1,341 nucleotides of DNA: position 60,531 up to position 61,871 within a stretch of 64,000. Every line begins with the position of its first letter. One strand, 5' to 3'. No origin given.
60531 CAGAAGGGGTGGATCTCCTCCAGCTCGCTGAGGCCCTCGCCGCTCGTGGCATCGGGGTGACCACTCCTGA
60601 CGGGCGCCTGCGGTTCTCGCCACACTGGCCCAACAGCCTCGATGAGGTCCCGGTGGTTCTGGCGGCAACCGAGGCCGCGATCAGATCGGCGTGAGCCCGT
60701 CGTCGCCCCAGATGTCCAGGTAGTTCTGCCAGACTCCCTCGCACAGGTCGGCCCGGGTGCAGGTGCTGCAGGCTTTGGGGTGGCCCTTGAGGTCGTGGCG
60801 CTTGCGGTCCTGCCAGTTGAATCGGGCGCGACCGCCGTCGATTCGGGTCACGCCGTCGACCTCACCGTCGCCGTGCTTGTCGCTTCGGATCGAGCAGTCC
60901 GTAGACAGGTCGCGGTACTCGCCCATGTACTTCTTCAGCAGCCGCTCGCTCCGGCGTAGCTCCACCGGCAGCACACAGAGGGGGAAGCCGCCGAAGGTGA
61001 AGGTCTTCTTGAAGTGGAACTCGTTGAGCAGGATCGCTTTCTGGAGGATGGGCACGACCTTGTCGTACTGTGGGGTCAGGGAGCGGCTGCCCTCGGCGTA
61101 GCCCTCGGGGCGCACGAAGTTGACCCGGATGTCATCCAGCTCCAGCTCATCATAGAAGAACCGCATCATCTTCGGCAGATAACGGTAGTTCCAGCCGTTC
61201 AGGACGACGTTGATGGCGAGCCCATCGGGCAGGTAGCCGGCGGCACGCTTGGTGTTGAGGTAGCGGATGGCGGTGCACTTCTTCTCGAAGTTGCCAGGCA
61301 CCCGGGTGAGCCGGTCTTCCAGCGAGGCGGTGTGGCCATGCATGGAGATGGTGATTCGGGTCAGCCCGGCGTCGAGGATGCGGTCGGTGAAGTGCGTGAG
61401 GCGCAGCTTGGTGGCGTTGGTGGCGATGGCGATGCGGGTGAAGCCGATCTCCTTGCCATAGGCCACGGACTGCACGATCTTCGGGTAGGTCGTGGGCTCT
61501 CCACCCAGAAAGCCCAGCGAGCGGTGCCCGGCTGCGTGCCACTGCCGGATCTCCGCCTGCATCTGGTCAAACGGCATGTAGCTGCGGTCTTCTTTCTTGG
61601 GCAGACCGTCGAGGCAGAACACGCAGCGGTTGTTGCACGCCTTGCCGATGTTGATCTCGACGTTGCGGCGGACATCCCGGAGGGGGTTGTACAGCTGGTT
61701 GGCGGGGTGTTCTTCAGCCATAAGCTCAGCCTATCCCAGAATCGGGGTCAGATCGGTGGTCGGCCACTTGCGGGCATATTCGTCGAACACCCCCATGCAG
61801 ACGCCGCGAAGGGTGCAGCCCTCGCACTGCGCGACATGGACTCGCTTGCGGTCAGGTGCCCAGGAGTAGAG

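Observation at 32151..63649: Seven members of one rSAM subfamily in two loci within 32 kb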

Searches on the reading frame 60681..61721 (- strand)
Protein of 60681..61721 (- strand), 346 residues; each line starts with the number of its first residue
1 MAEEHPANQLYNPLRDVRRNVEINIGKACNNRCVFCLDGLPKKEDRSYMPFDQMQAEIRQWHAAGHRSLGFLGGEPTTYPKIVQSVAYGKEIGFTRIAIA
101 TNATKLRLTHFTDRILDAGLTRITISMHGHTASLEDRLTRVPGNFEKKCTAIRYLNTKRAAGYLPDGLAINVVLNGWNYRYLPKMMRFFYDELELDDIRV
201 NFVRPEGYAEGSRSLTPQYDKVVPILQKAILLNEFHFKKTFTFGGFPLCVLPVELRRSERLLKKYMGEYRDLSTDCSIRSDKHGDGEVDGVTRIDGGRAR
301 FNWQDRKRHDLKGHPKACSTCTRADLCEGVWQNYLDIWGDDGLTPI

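Call 6: search_protein_families(library=pfam, proteins=[window:60681-61721:-], max_evalue=0.01)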
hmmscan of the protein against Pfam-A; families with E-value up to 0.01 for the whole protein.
window:60681-61721:- (346 aa): 1 family
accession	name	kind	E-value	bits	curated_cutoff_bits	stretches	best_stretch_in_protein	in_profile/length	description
PF04055.27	Radical_SAM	-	9.2e-18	65.4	29.5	1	23-188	1-165/166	Radical SAM superfamily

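Call 7: search_protein_families(library=ncbifam, proteins=[window:60681-61721:-], max_evalue=0.01)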
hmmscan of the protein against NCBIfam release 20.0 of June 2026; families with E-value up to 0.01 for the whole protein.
window:60681-61721:- (346 aa): 40 families (the best 25 are shown)
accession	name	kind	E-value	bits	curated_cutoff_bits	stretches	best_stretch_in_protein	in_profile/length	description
NF038332.1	rSAM_rare_HxsC4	exception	1.7e-37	129.4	500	1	14-346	9-335/335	radical SAM protein HxsC4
TIGR03977.1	rSAM_pair_HxsC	equivalog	3.9e-18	65.4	267.9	1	17-279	23-282/292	His-Xaa-Ser system radical SAM maturase HxsC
TIGR02668.1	moaA_archaeal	equivalog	1.4e-17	63.7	325.25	1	19-195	10-181/303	GTP 3',8-cyclase MoaA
TIGR02666.1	moaA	equivalog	4e-16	58.9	284.05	1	20-191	11-182/336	GTP 3',8-cyclase MoaA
NF001199.0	PRK00164.2-1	equivalog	7.3e-16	58.2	231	1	19-191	12-177/308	GTP 3',8-cyclase MoaA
TIGR04545.1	rSAM_ahbD_hemeb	equivalog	3.8e-15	56.2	500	1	24-226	5-201/339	heme b synthase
TIGR04466.1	rSAM_BlsE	equivalog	1.6e-14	54.1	400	1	21-188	5-161/327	cytosylglucuronate decarboxylase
NF045574.1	sacti_mat_StsB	exception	2.6e-14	53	625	1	21-201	98-267/466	StsB family radical SAM/SPASM domain sactipeptide maturase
TIGR04317.1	W_rSAM_matur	equivalog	1.4e-13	50.7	380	1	19-208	4-189/349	tungsten cofactor oxidoreductase radical SAM maturase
TIGR04053.2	TIGR04053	equivalog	3.3e-13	49.6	395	1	25-229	14-213/366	TIGR04053 family radical SAM/SPASM domain-containing protein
TIGR04546.1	rSAM_ahbC_deAc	equivalog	9.8e-12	44.4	650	1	15-188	35-199/390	12,18-didecarboxysiroheme deacetylase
NF033640.1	N_Twi_rSAM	subfamily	1.4e-11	44.1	170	1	19-204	111-311/398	twitch domain-containing radical SAM protein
TIGR02109.1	PQQ_syn_pqqE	equivalog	1.8e-11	43.6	381.35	1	23-220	11-200/358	pyrroloquinoline quinone biosynthesis protein PqqE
NF038283.1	viperin_w_prok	equivalog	2.2e-11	43.5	180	1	23-180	6-168/281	viperin family antiviral radical SAM protein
NF045702.1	rSAM_GDGT_ether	equivalog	3.5e-11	42.4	450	1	22-194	89-258/486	tetraether lipid synthase Tes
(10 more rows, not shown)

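Call 12: find_encoding_contigs(protein=window:60681-61721:-, flank=10000, max_places=4)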
Protein window:60681-61721:- (346 aa): 1 contig read that carries it; 1 place shown.
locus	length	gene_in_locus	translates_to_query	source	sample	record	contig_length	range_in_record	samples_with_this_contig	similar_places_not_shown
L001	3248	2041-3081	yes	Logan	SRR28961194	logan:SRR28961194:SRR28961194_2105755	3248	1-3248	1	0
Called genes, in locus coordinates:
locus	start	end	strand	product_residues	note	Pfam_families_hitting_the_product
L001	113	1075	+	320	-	PF04055:Radical_SAM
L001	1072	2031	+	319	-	PF04055:Radical_SAM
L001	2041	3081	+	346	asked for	PF04055:Radical_SAM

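Call 25: find_homologous_proteins(query=window:60681-61721:-, max_evalue=1e-10)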
Query window:60681-61721:- (346 aa): 405 proteins with E <= 1e-10 among 2051 candidates; the best 120 are listed.
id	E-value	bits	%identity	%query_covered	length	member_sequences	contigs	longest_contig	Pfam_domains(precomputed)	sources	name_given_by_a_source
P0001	7.8e-225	764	93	98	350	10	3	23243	PF04055.28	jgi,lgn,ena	-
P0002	1.1e-209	714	86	100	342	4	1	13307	PF04055.28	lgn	-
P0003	1.6e-201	687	83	100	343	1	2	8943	PF04055.28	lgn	-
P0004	1.6e-200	684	84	100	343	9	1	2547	PF04055.28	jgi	jgi:MoaA/NifB/PqqE/SkfB family radical SAM enzyme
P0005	2.2e-195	667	82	100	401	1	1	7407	PF04055.28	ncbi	ncbi:MAG: radical SAM protein, partial [Myxococcota bacterium]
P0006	7.5e-194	662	82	98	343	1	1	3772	PF04055.28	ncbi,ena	-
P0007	5.2e-193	659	79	100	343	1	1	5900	PF04055.28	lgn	-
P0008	1.1e-181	622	75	97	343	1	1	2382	PF04055.28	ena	-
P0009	1.6e-180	618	76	97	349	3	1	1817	PF04055.28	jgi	jgi:MoaA/NifB/PqqE/SkfB family radical SAM enzyme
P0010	2.6e-179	614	73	99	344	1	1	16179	PF04055.28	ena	-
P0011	3.2e-179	614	74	98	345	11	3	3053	PF04055.28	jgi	jgi:MoaA/NifB/PqqE/SkfB family radical SAM enzyme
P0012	6.8e-179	613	73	99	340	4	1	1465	PF04055.28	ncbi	-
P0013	1.7e-175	602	73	99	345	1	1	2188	PF04055.28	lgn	-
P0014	1.8e-174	598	72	99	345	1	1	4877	PF04055.28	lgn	-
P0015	3.4e-174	597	72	98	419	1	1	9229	PF04055.28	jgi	jgi:MoaA/NifB/PqqE/SkfB family radical SAM enzyme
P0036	2.3e-165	568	70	100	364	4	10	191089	PF04055.28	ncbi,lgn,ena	ncbi:MAG: radical SAM protein [Myxococcota bacterium]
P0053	2.7e-162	558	69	98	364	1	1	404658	PF04055.28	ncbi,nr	ncbi:MAG: radical SAM protein [Alphaproteobacteria bacterium]|nr:radical SAM protein [Alphaproteobac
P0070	2.1e-159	549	67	99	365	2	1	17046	PF04055.28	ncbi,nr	ncbi:MAG: radical SAM protein [Oligoflexia bacterium]|nr:radical SAM protein [Oligoflexia bacterium]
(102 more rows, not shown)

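Call 26: find_encoding_contigs(protein=P0036, flank=8000, max_places=2)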
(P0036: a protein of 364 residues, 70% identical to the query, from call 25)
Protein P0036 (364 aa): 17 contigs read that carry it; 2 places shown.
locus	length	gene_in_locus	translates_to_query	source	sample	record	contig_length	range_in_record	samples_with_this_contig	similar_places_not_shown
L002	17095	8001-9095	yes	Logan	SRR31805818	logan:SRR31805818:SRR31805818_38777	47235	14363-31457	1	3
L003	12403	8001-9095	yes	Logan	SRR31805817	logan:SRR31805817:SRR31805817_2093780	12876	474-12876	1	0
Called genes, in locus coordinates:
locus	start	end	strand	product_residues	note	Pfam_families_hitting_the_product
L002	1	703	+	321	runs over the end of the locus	-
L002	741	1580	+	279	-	-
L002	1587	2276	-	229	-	PF02353:CMAS (weak), PF13489:Methyltransf_23, PF01209:Ubie_methyltran (weak), PF08241:Methyltransf_11, PF08242:Methyltransf_12, PF13649:Methyltransf_25, PF13847:Methyltransf_31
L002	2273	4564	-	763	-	PF17678:Glyco_hydro_92N, PF07971:Glyco_hydro_92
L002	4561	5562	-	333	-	PF01073:3Beta_HSD, PF01370:Epimerase, PF02719:Polysacc_synt_2, PF04321:RmlD_sub_bind, PF07993:NAD_binding_4, PF16363:GDP_Man_Dehyd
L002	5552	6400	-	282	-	PF01370:Epimerase, PF04321:RmlD_sub_bind, PF16363:GDP_Man_Dehyd, PF02719:Polysacc_synt_2 (weak)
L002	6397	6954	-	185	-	PF00908:dTDP_sugar_isom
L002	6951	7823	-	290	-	PF00483:NTP_transferase, PF12804:NTP_transf_3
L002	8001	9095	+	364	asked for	PF04055:Radical_SAM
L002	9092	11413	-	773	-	PF03176:MMPL, PF02460:Patched (weak), PF12349:Sterol-sensing (weak), PF03176:MMPL, PF02460:Patched (weak)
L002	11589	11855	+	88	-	-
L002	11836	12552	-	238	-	PF13398:Peptidase_M50B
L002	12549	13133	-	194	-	-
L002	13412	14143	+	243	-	-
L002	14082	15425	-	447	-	PF13742:tRNA_anti_2, PF01336:tRNA_anti-codon, PF02601:Exonuc_VII_L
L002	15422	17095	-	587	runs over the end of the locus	PF00884:Sulfatase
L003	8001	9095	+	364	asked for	PF04055:Radical_SAM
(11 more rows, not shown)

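Call 27: find_encoding_contigs(protein=P0053, flank=8000, max_places=2)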
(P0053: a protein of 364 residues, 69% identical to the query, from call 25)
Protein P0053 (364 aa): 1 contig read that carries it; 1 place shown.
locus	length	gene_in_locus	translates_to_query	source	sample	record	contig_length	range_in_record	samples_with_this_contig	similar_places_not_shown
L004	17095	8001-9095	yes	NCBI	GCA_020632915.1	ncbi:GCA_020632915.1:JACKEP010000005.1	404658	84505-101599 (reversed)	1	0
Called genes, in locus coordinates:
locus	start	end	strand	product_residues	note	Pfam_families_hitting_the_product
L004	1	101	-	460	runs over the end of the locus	PF00413:Peptidase_M10, PF00801:PKD (weak), PF18911:PKD_4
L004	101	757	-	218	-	-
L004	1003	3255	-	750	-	PF17678:Glyco_hydro_92N, PF07971:Glyco_hydro_92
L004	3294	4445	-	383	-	PF00534:Glycos_transf_1, PF13692:Glyco_trans_1_4, PF13524:Glyco_trans_1_2 (weak)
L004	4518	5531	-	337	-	PF01073:3Beta_HSD, PF01370:Epimerase, PF02719:Polysacc_synt_2, PF04321:RmlD_sub_bind, PF07993:NAD_binding_4, PF16363:GDP_Man_Dehyd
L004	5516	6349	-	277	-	PF01370:Epimerase, PF04321:RmlD_sub_bind, PF07993:NAD_binding_4 (weak), PF01073:3Beta_HSD (weak), PF02719:Polysacc_synt_2, PF16363:GDP_Man_Dehyd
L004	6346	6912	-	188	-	PF00908:dTDP_sugar_isom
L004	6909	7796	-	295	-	PF00483:NTP_transferase, PF12804:NTP_transf_3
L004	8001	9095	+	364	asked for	PF04055:Radical_SAM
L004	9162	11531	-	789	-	PF03176:MMPL, PF02460:Patched (weak), PF12349:Sterol-sensing, PF03176:MMPL, PF02460:Patched (weak)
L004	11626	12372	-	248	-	PF13398:Peptidase_M50B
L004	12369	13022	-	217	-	-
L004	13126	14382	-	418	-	PF13742:tRNA_anti_2, PF01336:tRNA_anti-codon, PF02601:Exonuc_VII_L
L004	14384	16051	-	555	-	PF00884:Sulfatase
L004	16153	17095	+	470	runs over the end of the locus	PF04389:Peptidase_M28, PF01546:Peptidase_M20 (weak)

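Call 28: find_encoding_contigs(protein=P0070, flank=8000, max_places=2)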
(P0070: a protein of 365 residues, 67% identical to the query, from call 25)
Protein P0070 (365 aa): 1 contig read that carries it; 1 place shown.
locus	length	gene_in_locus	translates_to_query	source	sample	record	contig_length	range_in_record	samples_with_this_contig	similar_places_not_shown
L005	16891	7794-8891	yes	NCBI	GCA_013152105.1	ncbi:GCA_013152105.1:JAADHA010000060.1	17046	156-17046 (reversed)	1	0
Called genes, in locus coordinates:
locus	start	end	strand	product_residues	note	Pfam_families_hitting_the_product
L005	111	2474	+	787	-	PF09136:Glucodextran_B (faint), PF17957:Big_7 (weak)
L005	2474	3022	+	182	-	-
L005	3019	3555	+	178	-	PF27806:HxsD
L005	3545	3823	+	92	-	-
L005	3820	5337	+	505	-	PF13353:Fer4_12, PF04055:Radical_SAM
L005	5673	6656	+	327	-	PF04055:Radical_SAM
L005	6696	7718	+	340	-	PF04055:Radical_SAM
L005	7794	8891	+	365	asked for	PF04055:Radical_SAM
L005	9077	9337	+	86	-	-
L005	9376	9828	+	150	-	PF03061:4HBT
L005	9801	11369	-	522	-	PF00884:Sulfatase, PF01663:Phosphodiest (faint)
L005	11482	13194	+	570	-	-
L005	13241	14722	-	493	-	-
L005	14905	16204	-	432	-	-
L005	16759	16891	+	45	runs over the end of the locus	-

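Call 33: search_protein_families(library=ncbifam, proteins=[L005:5347-5598:+, L005:3019-3555:+, L005:3545-3823:+, L005:3820-5337:+, L005:2474-3022:+, L005:7794-8891:+, L005:9077-9337:+], max_evalue=0.001)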
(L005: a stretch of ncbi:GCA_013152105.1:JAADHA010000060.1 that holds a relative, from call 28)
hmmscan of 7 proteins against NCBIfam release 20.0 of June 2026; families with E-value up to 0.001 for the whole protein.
L005:5347-5598:+ (83 aa): 2 families
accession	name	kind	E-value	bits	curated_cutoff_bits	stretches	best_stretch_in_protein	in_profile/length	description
NF038313.3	HisXaaSer_A4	exception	2.8e-08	34.5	55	1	12-81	1-70/93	His-Xaa-Ser repeat protein HxsA4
NF038296.1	HisXaaSer_A2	equivalog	0.00046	21.2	48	1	51-79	66-94/96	His-Xaa-Ser repeat protein HxsA2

L005:3019-3555:+ (178 aa): 2 families
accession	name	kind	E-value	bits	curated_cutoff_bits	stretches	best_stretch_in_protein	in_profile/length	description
TIGR03976.1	chp_LLNDYxLRE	equivalog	1.3e-16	60.7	50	1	46-134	1-88/90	His-Xaa-Ser system protein HxsD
NF038315.1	HxsD_rel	equivalog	2.1e-05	24.6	41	1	46-107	3-59/62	HxsD-like protein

L005:3545-3823:+ (92 aa): 1 family
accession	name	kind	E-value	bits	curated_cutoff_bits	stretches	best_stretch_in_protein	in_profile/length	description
NF038315.1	HxsD_rel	equivalog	4.6e-14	52.4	41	1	5-67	1-62/62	HxsD-like protein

L005:3820-5337:+ (505 aa): 57 families (the best 25 are shown)
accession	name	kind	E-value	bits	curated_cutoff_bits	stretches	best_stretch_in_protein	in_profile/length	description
TIGR03978.1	rSAM_paired_1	equivalog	4e-152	507.2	370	1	21-490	3-466/466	His-Xaa-Ser system radical SAM maturase HxsB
TIGR04068.1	rSAM_ocin_clost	equivalog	8.8e-33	113.9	500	1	64-249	51-238/462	Cys-rich peptide radical SAM maturase CcpM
NF047865.1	rSAM_PapB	equivalog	6.1e-32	111.1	340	1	104-438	10-314/330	PapB family radical SAM/SPASM ranthipeptide maturase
TIGR03974.1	rSAM_six_Cys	equivalog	4.1e-29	101.7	425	1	105-437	105-413/451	thioether cross-link-forming SCIFF peptide maturase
NF040492.1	not_ScfB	exception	2.5e-28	99.1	855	1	77-437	79-412/450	ScfB-related radical SAM/SPASM orphan maturase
TIGR04064.1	rSAM_nif11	equivalog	2.7e-27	95.6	518.7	1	102-240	83-221/459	nif11-like peptide radical SAM maturase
TIGR03906.1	quino_hemo_SAM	equivalog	1.5e-26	93.1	453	1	103-247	100-245/467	quinohemoprotein amine dehydrogenase maturation protein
NF035951.1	rSAM_RumMC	equivalog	9.8e-24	83.9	720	1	103-244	118-260/510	RumMC family radical SAM sactipeptide maturase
TIGR03942.1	sulfatase_rSAM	equivalog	6.1e-21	74.9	349.45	1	103-250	7-155/363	anaerobic sulfatase maturase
NF038170.1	lachnocin_rSAM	equivalog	4.3e-19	68.7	550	1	102-246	81-226/440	lachnocin radical SAM maturase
TIGR04280.1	geopep_mat_rSAM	hypoth_equivalog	9.8e-18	64.3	400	1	37-241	26-228/428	geopeptide radical SAM maturase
TIGR04083.1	rSAM_pep_methan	hypoth_equivalog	1e-17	64.1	300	1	100-437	3-307/376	TIGR04083 family peptide-modifying radical SAM enzyme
NF041298.1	rSAM_mat_DynA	equivalog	1.2e-17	63.9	450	1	99-330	3-223/356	dynobactin maturation radical SAM/SPASM protein DynA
TIGR04163.1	rSAM_cobopep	equivalog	2.5e-16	59.5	375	1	96-438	63-385/428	peptide-modifying radical SAM enzyme CbpB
NF010321.0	PRK13758.1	equivalog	9.3e-16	57.9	441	1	103-250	11-160/370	anaerobic sulfatase-maturase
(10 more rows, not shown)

L005:2474-3022:+ (182 aa): 0 families

L005:7794-8891:+ (365 aa): 32 families (the best 25 are shown)
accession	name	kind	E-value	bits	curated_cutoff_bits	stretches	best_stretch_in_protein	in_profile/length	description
NF038332.1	rSAM_rare_HxsC4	exception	1.4e-38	132.9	500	1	23-363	13-335/335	radical SAM protein HxsC4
TIGR02666.1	moaA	equivalog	3.7e-18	65.6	284.05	1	25-198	11-183/336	GTP 3',8-cyclase MoaA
TIGR02668.1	moaA_archaeal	equivalog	3.7e-17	62.3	325.25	1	20-201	7-179/303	GTP 3',8-cyclase MoaA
TIGR04317.1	W_rSAM_matur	equivalog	2.8e-16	59.6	380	1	24-209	4-184/349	tungsten cofactor oxidoreductase radical SAM maturase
TIGR03977.1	rSAM_pair_HxsC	equivalog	3.4e-16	59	267.9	1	29-287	30-284/292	His-Xaa-Ser system radical SAM maturase HxsC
NF001199.0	PRK00164.2-1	equivalog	1.8e-15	56.9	231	1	24-197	12-177/308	GTP 3',8-cyclase MoaA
TIGR04466.1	rSAM_BlsE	equivalog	8.4e-14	51.7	400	1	27-194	6-161/327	cytosylglucuronate decarboxylase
TIGR04303.1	GeoRSP_rSAM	equivalog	1.2e-11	44.8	400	1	31-162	8-138/325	GeoRSP system radical SAM/SPASM protein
NF038283.1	viperin_w_prok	equivalog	1.2e-11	44.3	180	1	29-187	7-169/281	viperin family antiviral radical SAM protein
TIGR04545.1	rSAM_ahbD_hemeb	equivalog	1.5e-11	44.3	500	1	29-217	5-183/339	heme b synthase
TIGR04053.2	TIGR04053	equivalog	2.4e-11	43.5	395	1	30-224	14-201/366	TIGR04053 family radical SAM/SPASM domain-containing protein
TIGR04546.1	rSAM_ahbC_deAc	equivalog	1.3e-10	40.7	650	1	21-191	36-196/390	12,18-didecarboxysiroheme deacetylase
TIGR04051.1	rSAM_NirJ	equivalog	3.5e-10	39.4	515.45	1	28-195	6-163/354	heme d1 biosynthesis radical SAM protein NirJ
NF045702.1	rSAM_GDGT_ether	equivalog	3.5e-10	39.1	450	1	27-198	89-256/486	tetraether lipid synthase Tes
TIGR02109.1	PQQ_syn_pqqE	equivalog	5e-10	38.8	381.35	1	28-215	11-188/358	pyrroloquinoline quinone biosynthesis protein PqqE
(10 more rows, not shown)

L005:9077-9337:+ (86 aa): 0 families
